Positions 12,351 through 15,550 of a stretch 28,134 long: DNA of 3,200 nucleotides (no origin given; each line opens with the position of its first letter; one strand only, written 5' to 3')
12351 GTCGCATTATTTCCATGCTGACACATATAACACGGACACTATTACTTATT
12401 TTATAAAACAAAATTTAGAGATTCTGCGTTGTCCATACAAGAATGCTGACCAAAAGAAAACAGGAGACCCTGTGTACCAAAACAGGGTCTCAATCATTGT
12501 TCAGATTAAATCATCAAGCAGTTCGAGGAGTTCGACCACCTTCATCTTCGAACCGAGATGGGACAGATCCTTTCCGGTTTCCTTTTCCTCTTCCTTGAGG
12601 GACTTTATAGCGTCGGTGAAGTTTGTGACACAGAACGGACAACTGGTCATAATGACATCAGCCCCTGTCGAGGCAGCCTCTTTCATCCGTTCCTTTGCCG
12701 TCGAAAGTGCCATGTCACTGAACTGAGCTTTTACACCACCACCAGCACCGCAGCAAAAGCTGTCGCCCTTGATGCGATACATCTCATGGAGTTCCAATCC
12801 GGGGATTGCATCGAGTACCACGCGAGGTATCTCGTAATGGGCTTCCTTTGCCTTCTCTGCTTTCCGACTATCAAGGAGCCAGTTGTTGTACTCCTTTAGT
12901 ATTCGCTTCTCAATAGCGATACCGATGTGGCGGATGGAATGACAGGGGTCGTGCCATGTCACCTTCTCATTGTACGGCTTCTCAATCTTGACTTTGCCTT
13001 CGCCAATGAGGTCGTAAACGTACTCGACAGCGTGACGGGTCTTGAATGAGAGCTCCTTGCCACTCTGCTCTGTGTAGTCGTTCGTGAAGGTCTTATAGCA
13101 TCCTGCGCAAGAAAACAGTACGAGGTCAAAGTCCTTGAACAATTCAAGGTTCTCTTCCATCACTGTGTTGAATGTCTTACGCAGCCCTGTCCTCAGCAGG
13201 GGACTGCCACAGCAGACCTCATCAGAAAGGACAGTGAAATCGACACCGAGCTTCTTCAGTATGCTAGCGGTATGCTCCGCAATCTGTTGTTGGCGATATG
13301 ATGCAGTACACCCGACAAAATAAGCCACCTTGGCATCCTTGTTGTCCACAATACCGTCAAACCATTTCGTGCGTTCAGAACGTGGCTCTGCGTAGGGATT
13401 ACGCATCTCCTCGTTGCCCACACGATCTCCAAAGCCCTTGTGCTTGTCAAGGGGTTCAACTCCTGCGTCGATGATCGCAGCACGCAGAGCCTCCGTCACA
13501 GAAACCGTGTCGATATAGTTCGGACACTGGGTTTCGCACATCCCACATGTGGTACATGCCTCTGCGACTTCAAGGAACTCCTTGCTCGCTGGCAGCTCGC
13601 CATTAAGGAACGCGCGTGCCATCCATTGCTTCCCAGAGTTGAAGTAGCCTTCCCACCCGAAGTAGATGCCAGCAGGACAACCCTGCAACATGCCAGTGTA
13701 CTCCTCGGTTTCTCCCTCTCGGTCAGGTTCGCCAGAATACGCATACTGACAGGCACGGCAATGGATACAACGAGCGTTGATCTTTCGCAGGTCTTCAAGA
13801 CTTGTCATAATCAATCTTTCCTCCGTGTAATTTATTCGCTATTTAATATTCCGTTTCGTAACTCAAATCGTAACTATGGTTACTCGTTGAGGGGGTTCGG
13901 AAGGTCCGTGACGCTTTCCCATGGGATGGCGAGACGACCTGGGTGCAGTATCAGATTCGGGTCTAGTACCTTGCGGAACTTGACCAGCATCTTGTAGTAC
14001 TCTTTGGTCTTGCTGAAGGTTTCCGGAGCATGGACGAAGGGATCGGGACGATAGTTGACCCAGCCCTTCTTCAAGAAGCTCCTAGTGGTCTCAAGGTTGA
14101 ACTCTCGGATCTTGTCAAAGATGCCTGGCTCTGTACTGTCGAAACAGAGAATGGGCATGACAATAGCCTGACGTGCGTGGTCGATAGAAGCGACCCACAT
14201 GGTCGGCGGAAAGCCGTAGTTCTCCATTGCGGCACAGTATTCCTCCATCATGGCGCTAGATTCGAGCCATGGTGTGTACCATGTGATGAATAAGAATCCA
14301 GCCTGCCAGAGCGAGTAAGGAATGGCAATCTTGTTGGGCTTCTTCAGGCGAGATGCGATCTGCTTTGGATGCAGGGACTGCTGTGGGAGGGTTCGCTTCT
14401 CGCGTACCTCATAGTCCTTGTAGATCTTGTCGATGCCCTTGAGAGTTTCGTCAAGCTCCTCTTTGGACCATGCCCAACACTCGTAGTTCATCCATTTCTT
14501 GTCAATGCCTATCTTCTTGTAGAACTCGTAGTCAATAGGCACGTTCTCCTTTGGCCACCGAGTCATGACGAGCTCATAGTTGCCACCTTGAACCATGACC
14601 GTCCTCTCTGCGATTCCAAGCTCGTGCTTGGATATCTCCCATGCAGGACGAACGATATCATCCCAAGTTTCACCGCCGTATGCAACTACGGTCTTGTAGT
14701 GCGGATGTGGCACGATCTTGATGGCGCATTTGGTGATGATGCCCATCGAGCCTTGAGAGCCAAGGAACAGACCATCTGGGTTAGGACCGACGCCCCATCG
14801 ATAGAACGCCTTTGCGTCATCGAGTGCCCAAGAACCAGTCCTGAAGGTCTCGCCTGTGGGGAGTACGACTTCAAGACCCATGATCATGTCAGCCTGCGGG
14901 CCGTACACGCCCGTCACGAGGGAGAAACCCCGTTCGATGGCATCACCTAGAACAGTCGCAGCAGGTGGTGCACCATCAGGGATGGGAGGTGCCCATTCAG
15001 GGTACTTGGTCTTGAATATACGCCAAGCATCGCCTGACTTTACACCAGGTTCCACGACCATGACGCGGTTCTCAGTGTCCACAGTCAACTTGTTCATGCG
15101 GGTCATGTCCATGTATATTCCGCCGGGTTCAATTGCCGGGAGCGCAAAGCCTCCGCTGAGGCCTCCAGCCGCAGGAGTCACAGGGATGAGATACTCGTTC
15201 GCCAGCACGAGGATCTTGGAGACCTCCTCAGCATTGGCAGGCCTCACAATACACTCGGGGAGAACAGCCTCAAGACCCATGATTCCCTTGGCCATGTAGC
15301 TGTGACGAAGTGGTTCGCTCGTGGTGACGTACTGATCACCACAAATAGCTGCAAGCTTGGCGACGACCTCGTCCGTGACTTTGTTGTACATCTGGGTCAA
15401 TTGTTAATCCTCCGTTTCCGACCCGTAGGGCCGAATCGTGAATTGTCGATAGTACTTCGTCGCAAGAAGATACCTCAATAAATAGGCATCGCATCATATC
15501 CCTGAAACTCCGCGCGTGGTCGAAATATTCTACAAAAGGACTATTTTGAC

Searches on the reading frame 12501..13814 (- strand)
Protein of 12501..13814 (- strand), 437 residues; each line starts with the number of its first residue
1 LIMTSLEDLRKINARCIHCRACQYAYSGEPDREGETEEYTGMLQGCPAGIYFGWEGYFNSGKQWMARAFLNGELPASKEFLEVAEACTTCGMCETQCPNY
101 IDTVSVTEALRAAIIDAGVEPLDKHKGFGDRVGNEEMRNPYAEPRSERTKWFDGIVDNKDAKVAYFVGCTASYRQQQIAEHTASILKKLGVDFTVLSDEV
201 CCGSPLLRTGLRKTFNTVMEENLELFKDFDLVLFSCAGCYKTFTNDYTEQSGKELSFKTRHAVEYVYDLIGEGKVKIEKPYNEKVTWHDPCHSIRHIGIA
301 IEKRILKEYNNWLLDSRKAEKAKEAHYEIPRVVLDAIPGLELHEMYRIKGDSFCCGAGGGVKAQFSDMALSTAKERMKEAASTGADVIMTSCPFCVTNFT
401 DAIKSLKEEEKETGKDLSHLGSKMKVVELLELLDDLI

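Call 6: search_protein_families(library=pfam, proteins=[window:12501-13814:-], max_evalue=0.01)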
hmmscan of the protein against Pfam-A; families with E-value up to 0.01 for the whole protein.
window:12501-13814:- (437 aa): 7 families
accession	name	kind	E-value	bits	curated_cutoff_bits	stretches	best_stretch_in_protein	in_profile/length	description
PF02754.22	CCG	-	7.7e-32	109.7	20.6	2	163-243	1-84/85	Cysteine-rich domain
PF13183.11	Fer4_8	-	1.8e-07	32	27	1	14-99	3-66/68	4Fe-4S dicluster domain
PF13534.11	Fer4_17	-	2.1e-05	25.4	22.2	1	15-102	1-61/61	4Fe-4S dicluster domain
PF00037.32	Fer4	-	0.0018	18.4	21.1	0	85-99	6-20/24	4Fe-4S binding domain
PF13187.11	Fer4_9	-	0.0025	18.2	27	1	73-99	34-49/52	4Fe-4S dicluster domain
PF12838.12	Fer4_7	-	0.0047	17.8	27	0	84-98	35-49/52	4Fe-4S dicluster domain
PF09630.15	DUF2024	-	0.0064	16.8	27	0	366-409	29-70/81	Domain of unknown function (DUF2024)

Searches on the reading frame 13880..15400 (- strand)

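Call 6: search_protein_families(library=pfam, proteins=[window:13880-15400:-], max_evalue=0.01)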
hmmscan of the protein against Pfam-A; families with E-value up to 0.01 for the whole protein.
window:13880-15400:- (506 aa): 1 family
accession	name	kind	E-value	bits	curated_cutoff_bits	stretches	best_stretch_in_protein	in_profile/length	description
PF01565.28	FAD_binding_4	-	1e-22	80.8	26.4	1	48-188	1-138/139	FAD binding domain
